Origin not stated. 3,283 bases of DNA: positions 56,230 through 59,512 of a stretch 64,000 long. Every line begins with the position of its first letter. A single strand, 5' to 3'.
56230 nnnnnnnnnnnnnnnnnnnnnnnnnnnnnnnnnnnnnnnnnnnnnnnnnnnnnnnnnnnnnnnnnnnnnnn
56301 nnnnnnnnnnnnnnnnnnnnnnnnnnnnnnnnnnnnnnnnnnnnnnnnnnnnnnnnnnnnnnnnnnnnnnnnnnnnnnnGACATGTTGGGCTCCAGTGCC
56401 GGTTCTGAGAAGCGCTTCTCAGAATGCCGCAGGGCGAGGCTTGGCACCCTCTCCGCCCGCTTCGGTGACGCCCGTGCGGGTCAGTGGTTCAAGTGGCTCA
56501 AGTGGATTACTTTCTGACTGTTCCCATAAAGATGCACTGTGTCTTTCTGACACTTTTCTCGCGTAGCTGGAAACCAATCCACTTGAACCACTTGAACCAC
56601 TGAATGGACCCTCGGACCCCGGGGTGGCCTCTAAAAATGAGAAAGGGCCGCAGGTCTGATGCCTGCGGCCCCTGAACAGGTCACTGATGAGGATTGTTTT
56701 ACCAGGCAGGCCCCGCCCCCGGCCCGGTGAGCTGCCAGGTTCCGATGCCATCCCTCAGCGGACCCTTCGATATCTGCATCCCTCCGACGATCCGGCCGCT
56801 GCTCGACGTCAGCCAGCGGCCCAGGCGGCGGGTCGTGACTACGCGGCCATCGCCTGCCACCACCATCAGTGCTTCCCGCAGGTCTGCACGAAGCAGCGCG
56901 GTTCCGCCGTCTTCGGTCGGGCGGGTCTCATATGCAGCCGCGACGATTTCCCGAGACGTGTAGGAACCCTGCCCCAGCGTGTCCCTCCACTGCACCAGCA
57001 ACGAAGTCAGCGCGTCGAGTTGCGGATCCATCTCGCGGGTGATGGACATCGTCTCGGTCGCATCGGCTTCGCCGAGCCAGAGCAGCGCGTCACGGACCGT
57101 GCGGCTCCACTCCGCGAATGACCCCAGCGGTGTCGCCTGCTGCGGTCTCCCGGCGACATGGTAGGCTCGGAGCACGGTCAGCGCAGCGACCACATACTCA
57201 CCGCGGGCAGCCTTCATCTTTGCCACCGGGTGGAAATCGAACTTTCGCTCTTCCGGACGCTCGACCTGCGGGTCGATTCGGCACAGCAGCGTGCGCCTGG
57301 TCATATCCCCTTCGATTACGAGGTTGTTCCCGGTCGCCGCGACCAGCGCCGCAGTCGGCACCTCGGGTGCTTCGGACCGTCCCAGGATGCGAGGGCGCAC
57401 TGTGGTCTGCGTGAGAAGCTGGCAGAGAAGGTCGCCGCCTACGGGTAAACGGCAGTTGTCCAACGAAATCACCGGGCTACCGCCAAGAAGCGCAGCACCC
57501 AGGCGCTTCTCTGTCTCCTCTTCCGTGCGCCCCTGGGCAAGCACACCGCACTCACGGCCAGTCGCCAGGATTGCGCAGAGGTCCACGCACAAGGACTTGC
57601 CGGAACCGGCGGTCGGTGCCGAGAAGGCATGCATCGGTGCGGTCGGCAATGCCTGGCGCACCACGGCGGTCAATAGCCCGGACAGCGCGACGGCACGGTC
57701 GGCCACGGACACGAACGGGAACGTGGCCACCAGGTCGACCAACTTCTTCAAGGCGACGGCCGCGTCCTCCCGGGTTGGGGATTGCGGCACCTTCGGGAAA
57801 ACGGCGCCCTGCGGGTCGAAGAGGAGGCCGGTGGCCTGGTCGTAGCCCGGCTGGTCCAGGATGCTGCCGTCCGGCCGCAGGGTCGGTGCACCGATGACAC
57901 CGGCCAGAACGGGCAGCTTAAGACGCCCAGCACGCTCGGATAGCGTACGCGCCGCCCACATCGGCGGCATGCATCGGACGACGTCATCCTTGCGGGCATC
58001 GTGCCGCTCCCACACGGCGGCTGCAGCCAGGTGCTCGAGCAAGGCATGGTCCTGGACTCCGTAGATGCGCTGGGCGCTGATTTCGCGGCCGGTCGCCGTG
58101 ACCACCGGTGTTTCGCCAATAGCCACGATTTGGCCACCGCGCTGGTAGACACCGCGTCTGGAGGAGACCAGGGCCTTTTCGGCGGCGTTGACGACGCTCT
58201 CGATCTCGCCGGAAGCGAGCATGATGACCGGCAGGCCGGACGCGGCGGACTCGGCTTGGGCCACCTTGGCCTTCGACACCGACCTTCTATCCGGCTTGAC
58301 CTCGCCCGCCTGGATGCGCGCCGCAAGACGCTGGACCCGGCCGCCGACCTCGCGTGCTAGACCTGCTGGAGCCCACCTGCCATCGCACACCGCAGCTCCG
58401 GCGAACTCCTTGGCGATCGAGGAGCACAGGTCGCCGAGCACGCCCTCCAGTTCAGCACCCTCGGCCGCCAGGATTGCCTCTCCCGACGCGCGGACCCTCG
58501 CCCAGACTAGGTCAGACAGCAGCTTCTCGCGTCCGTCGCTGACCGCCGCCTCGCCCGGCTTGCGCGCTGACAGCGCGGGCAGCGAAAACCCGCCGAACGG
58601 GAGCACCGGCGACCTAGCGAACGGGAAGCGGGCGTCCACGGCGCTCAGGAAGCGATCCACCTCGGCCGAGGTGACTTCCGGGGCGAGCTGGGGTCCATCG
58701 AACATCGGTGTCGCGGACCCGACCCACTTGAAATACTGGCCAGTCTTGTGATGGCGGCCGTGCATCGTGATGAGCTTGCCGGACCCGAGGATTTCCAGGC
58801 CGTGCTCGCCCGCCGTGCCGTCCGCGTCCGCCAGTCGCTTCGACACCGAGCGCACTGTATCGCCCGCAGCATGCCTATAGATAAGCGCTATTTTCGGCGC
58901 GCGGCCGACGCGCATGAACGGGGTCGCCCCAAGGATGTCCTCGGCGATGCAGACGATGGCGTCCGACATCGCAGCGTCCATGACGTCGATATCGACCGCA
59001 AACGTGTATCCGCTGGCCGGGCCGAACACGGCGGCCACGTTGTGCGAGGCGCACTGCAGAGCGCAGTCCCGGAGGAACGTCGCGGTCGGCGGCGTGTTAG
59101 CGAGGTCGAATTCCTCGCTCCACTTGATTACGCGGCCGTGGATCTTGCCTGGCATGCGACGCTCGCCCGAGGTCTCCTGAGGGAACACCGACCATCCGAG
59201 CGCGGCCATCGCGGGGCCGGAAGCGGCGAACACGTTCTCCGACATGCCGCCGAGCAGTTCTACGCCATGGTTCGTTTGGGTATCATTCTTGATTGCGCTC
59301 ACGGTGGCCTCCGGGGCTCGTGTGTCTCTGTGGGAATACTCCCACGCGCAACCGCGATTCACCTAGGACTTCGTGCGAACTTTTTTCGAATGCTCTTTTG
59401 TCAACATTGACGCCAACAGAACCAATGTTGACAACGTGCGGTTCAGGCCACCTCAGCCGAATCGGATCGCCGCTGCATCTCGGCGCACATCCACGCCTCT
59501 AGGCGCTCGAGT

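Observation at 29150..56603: Two diverged ~120-bp iteron-like inverted-repeat elements 27 kb apart (bipartite origin?)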

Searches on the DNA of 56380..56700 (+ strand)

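Call 13: search_dna_similar(query=window:56470-56615:+, collection=phages, mode=distant, max_evalue=1, max_rows=30)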
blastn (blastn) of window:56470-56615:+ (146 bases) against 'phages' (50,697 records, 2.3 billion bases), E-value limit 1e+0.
No match.

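Call 111: search_rna_families(source=window, start=56380, end=56700, threshold=evalue, max_evalue=1)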
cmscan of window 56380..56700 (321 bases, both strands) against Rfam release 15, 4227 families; matches with E-value up to 1: 5.
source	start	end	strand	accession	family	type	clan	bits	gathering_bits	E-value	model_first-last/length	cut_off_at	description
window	56478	56619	-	RF02973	Enterococcus-1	Gene; sRNA;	-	24.6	71.4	0.0049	1-152/152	no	Enterococcus-1 RNA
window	56480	56602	-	RF04118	MIR9481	Gene; miRNA;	-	24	130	0.0071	1-135/135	no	MIR9481 microRNA precursor family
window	56482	56604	+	RF04118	MIR9481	Gene; miRNA;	-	22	130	0.025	1-135/135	no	MIR9481 microRNA precursor family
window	56470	56601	+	RF00696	mir-203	Gene; miRNA;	-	18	65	0.15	1-80/80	no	mir-203 microRNA precursor family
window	56483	56605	-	RF00696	mir-203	Gene; miRNA;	-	16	65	0.55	1-80/80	no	mir-203 microRNA precursor family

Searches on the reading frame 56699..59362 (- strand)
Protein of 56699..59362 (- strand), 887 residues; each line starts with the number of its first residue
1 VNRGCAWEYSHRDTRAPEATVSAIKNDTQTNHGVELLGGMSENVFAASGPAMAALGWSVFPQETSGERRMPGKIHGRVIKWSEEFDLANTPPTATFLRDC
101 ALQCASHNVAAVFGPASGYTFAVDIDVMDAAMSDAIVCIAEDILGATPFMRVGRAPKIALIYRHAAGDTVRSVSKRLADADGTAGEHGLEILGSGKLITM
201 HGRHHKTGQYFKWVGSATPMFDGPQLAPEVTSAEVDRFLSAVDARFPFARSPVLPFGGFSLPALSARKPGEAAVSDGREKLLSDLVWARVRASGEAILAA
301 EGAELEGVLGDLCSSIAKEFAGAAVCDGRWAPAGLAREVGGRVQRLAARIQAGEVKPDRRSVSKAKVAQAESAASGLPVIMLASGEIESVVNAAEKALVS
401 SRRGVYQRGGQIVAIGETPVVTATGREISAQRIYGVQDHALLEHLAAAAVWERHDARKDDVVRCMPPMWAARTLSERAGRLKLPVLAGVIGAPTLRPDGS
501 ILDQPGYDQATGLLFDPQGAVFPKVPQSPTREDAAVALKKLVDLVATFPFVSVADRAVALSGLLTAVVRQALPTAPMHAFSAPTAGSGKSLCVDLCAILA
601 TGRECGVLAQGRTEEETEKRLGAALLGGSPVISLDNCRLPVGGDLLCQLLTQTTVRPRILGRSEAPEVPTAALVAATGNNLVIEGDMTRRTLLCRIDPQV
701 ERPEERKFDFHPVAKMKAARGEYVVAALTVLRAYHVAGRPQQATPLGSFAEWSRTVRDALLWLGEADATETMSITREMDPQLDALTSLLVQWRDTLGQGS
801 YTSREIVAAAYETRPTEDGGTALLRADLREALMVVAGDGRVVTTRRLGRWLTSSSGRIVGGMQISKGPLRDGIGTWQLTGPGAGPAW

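Call 11: search_protein_families(library=pfam, proteins=[window:56699-59362:-], max_evalue=0.01)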
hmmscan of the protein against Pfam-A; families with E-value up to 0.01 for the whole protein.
window:56699-59362:- (887 aa): 1 family
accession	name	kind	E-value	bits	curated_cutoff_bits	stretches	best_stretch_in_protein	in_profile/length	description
PF09250.16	Prim-Pol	-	1.2e-05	26.2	22.8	1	52-220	4-152/158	Bifunctional DNA primase/polymerase, N-terminal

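Call 12: search_protein_families(library=phrogs, proteins=[window:56699-59362:-], max_evalue=0.001)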
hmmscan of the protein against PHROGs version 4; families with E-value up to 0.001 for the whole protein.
window:56699-59362:- (887 aa): 4 families
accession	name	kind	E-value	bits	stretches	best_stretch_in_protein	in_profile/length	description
phrog_29234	-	unknown function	9.8e-198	660.1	2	347-878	326-861/887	-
phrog_10537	-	unknown function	1.1e-37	130.5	1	434-798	775-1148/1229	-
phrog_19930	-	DNA, RNA and nucleotide metabolism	8.3e-25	88.2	1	440-808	437-807/865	DNA polymerase/primase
phrog_1156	-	DNA, RNA and nucleotide metabolism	5.5e-09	36.1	1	40-235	8-188/855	DNA primase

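Call 14: search_dna_similar(query=window:56699-59362:-, collection=phages, mode=protein, max_rows=20)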
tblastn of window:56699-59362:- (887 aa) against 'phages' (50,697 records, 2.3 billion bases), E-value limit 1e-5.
Records with a match: 120; places in all: 120; records where one place covers at least 80% of the query: 0.
Best place of each record, by identity: <60% 120.
By first word of the organism name: Caulobacter 39; Proteus 21; Brevundimonas 8; Providencia 7; Xylella 6; Salmonella 5; Bordetella 5; Caudoviricetes 2; Actinoplanes 2; Ruegeria 2; and 18 more.
By host as written in the record: Caulobacter vibrioides CB15 22; Proteus mirabilis 15; - 12; Caulobacter vibrioides 6; Caulobacter crescentus NA1000 6; Caulobacter crescentus 6; Brevundimonas pondensis LVF1 6; Salmonella enterica subsp. enterica serovar Typhimurium 4; and 27 more.
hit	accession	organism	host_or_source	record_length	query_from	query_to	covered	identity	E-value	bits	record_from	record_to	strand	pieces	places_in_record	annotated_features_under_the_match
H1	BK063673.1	Caudoviricetes sp. vir525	Methanosarcinales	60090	378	807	48%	30.6%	2e-42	174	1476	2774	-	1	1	hypothetical protein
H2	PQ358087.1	Phage TPWB-08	Tabanus par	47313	493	876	43%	30.5%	3e-32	142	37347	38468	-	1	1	hypothetical protein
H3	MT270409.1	Phaeobacter phage MD18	Phaeobacter inhibens DSM 17395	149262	482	871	44%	27.8%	7e-26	121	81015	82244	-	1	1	hypothetical protein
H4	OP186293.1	Rhodobacter phage RcXuper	Rhodobacter capsulatus YW1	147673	484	858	42%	27.7%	4e-28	129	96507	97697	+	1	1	hypothetical protein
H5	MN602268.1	Bacteriophage DSS3_MAL1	-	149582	482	818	38%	29.5%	1e-28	130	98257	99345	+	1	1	hypothetical protein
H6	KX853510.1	Virus Rctr197k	enrichment culture DAMO/AAA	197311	484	792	35%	32.2%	3e-33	145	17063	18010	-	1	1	putative ATPase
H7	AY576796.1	Actinoplanes phage phiAsp2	-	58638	492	808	36%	29.8%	5e-27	125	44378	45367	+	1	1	pas55: Pas55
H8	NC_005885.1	Actinoplanes phage phiAsp2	Actinoplanes sp. SN223/29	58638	492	808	36%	29.8%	5e-27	125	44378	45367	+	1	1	Pas55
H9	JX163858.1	Caulobacter phage phiCbK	Caulobacter crescentus CB15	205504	471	792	36%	28.8%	2e-23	114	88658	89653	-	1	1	putative P-loop ATPase-like protein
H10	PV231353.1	Caulobacter phage RBC57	Caulobacter vibrioides CB15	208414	471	792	36%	28.8%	2e-23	114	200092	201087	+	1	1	hypothetical protein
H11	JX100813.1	Caulobacter phage phiCbK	Caulobacter vibrioides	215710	471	792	36%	28.8%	2e-23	114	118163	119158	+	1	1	hypothetical protein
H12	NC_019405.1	Caulobacter phage phiCbK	Caulobacter vibrioides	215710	471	792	36%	28.8%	2e-23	114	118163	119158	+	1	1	hypothetical protein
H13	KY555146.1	Caulobacter phage Ccr32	Caulobacter crescentus NA1000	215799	471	792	36%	28.8%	2e-23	114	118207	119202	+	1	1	hypothetical protein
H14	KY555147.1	Caulobacter phage Ccr34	Caulobacter crescentus NA1000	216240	471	792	36%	28.8%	2e-23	114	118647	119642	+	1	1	hypothetical protein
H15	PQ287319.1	Caulobacter phage S2L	Caulobacter vibrioides CB15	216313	471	792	36%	28.8%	2e-23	114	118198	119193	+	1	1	hypothetical protein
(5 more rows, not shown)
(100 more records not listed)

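Call 32: find_homologous_proteins(query=window:56699-59362:-, max_evalue=1e-20)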
Query window:56699-59362:- (887 aa): 66 proteins with E <= 1e-20 among 8000 candidates.
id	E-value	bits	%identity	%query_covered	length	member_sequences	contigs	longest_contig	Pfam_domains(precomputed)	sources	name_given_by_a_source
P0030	0.0e+0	1922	100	98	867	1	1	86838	-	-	-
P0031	0.0e+0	1736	90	98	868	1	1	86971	PF09250.17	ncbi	-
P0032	0.0e+0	1401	74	96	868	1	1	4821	-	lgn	-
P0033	0.0e+0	1396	73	98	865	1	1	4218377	-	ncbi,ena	-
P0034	0.0e+0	1373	70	98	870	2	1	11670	-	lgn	-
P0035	0.0e+0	1261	66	98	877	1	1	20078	-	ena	-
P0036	2.5e-292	990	55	97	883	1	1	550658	-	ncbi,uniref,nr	ncbi:hypothetical protein ACELLULO517_15630 [Acidisoma cellulosilytica]|uniref:DNA primase/polymeras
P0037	8.2e-274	929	53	95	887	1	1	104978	-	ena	-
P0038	8.9e-273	926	53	95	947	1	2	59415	PF09250.17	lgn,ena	-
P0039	1.2e-252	859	51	97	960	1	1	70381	PF09250.17,PF09722.16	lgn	-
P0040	6.3e-250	850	52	95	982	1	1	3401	PF09250.17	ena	-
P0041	1.0e-248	846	51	96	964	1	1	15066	PF09250.17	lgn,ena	-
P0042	6.6e-247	840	54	86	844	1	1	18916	-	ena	-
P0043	2.1e-242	825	50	95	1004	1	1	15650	PF09250.17,PF09722.16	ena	-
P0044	1.6e-235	802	49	95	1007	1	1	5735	PF09250.17,PF09722.16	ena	-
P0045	2.1e-226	772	45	96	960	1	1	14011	PF09250.17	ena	-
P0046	1.5e-222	759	47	93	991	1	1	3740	PF09250.17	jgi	jgi:hypothetical protein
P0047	7.1e-218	744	46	96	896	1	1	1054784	PF09250.17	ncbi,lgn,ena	-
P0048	7.9e-218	744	52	57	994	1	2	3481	PF09250.17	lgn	-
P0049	1.8e-216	739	50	58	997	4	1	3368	PF09250.17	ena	-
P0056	1.5e-110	389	44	56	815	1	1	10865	PF09250.17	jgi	jgi:hypothetical protein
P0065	3.7e-87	312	50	36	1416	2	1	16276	PF09250.17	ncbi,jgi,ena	jgi:hypothetical protein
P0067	4.6e-79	285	47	38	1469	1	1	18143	PF09250.17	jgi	jgi:hypothetical protein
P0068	7.1e-79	284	43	38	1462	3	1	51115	PF09250.17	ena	-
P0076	1.8e-73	266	44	37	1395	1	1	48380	PF09250.17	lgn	-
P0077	8.1e-71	257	45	37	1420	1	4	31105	PF09250.17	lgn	-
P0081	2.1e-65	240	41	39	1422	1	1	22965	PF09250.17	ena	-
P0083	1.0e-61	227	41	37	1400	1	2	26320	PF09250.17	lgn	-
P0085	4.7e-60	222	31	59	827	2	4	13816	PF09250.17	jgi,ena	-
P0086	4.3e-59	219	40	38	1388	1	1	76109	PF09250.17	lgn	-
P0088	6.7e-45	172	36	40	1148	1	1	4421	PF09250.17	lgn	-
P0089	5.5e-43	165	36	41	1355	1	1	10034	PF09250.17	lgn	-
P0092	6.8e-26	109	34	34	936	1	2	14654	PF19263.6,PF09250.17,PF08706.17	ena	-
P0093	7.1e-26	109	37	23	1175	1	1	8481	PF09250.17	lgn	-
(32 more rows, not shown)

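Call 33: find_encoding_contigs(protein=P0031, flank=6000, max_places=2)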
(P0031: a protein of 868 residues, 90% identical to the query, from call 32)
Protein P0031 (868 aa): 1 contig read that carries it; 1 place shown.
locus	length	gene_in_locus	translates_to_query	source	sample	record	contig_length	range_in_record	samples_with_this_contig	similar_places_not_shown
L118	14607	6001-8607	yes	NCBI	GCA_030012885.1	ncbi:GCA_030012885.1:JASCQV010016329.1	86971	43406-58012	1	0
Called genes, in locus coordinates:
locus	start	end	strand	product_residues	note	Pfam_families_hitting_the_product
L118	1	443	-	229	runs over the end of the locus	-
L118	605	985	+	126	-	PF13384:HTH_23 (faint), PF13551:HTH_29 (faint)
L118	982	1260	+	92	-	-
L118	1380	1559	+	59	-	-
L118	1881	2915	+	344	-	-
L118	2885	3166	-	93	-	-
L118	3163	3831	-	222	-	-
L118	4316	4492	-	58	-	-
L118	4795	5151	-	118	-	-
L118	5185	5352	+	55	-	-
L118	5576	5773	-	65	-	-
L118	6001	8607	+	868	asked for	PF09250:Prim-Pol (faint)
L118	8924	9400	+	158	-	-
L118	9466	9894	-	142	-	-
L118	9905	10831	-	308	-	-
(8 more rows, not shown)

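Call 34: find_encoding_contigs(protein=P0033, flank=6000, max_places=2)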
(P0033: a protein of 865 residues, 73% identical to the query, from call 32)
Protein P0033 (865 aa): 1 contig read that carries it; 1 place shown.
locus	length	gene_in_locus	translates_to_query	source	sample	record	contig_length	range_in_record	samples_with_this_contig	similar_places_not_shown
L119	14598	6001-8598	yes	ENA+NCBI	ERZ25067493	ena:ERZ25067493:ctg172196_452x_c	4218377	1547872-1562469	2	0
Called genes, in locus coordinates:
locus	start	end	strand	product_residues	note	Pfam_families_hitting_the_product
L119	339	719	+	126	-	PF13384:HTH_23 (faint), PF08281:Sigma70_r4_2 (faint), PF13551:HTH_29 (faint)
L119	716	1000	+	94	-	-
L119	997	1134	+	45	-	-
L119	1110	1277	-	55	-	-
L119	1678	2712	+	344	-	-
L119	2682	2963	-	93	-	-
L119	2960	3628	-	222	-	-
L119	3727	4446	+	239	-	PF13551:HTH_29 (faint)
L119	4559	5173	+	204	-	-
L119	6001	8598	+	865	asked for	-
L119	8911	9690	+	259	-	-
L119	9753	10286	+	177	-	-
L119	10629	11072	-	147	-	-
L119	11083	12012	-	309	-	-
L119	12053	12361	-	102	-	-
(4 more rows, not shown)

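Call 35: find_encoding_contigs(protein=P0035, flank=6000, max_places=2)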
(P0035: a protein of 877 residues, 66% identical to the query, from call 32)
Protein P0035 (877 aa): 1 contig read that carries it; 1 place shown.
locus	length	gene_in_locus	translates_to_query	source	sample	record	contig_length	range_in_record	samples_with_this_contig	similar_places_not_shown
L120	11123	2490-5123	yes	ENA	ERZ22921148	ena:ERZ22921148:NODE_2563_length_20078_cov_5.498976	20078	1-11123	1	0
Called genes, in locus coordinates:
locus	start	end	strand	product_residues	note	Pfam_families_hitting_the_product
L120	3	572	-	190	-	?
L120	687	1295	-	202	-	-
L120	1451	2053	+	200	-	-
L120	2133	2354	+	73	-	-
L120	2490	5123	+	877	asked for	-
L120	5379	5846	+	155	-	-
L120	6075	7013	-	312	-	-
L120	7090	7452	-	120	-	-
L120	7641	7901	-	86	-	-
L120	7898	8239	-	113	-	-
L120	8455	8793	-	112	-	-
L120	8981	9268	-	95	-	-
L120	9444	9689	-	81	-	-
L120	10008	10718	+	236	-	-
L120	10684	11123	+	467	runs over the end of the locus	PF13191:AAA_16 (faint), PF00004:AAA, PF01434:Peptidase_M41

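Call 36: find_encoding_contigs(protein=P0036, flank=6000, max_places=2)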
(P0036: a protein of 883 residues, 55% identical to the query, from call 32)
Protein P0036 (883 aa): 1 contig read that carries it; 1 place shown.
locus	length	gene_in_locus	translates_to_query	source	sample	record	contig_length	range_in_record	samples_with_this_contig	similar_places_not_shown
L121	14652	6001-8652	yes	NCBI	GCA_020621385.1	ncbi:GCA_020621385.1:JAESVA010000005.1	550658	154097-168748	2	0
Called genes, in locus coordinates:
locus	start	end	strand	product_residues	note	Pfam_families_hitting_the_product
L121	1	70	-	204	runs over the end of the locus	-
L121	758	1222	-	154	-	-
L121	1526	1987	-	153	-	-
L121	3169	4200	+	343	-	-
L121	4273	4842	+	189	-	-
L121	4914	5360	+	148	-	-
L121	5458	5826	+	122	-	-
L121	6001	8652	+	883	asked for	-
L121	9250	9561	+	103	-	-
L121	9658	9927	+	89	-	PF00216:Bac_DNA_binding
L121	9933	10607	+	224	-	-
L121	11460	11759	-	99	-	-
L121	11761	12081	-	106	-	-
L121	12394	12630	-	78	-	-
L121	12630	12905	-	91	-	-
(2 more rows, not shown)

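Call 45: find_related_loci(query=A2, collection=metagenome_contigs, flank=4000)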
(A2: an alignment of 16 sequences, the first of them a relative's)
Query A2 (867 aa) in metagenome_contigs; peptide patterns used: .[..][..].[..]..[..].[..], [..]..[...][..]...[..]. (x = any residue, [..] = any of these).
600 stretches matched a pattern (row limit reached: there are more); 56 encode a relative of the query (tblastn E <= 1e-3); 56 distinct loci.
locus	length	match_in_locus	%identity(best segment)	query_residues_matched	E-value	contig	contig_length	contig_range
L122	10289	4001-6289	44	103-858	3e-175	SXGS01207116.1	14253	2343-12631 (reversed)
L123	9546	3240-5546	42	98-858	1e-168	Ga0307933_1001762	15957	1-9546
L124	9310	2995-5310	42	94-860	3e-168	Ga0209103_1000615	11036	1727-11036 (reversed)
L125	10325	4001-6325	42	94-862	5e-165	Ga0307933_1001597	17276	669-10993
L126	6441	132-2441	39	94-858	4e-164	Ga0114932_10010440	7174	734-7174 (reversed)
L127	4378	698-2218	49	358-858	1e-160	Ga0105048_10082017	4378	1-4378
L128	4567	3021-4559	46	336-859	3e-139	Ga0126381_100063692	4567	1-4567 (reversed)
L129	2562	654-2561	42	98-727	9e-142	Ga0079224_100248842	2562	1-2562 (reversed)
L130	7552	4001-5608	45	314-858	2e-131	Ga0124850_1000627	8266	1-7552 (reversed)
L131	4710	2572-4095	45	340-858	3e-131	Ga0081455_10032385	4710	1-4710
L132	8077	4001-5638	44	315-865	5e-128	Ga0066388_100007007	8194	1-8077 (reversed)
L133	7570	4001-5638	44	332-862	3e-127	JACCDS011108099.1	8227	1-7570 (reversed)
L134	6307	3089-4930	39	215-859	1e-121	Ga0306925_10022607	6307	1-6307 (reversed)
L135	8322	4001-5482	45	358-858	2e-120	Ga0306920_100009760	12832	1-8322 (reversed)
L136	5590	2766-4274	44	350-859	5e-121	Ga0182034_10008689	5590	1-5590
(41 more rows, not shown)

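Call 46: find_related_loci(query=A2, collection=viral_contigs, flank=4000)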
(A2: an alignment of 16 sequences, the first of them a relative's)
Query A2 (867 aa) in viral_contigs; peptide patterns used: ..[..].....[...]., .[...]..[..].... (x = any residue, [..] = any of these).
380 stretches matched a pattern; 204 encode a relative of the query (tblastn E <= 1e-3); the best 80 are kept; 80 distinct loci.
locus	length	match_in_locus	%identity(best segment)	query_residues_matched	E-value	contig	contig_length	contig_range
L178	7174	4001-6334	42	94-866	2e-173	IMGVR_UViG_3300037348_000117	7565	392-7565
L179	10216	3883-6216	42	94-866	3e-172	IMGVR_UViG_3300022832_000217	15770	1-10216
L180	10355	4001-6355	41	94-865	2e-171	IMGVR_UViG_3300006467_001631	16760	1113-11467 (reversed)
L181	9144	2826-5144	43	94-858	1e-170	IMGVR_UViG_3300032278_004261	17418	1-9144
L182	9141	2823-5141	42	94-858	3e-170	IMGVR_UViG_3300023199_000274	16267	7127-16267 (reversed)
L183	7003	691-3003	42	94-858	6e-170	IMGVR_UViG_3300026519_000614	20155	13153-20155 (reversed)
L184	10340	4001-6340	42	94-866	8e-170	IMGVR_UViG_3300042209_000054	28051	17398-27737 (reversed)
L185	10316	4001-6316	42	94-858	2e-169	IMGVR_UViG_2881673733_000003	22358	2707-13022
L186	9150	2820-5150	42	98-866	6e-169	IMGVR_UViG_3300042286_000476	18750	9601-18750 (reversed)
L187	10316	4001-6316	42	94-858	1e-168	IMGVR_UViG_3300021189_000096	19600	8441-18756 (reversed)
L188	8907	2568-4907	41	94-866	2e-168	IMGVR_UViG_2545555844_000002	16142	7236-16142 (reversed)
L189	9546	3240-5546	42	98-858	3e-168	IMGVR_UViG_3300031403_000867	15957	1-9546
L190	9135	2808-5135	41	94-858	7e-168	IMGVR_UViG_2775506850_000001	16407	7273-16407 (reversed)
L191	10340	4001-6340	42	94-863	6e-167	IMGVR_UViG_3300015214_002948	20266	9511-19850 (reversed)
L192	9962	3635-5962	41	94-858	1e-166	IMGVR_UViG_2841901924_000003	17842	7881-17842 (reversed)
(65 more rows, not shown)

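Call 54: search_solved_structures(query=A2, max_evalue=1)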
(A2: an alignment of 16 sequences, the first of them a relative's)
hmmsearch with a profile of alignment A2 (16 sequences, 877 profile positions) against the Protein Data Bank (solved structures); distinct sequences matched with E-value up to 1: 0.

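Call 55: search_protein_families(library=ncbifam, proteins=[window:56699-59362:-], max_evalue=0.01)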
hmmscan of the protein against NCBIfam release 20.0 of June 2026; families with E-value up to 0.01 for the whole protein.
window:56699-59362:- (887 aa): 0 families
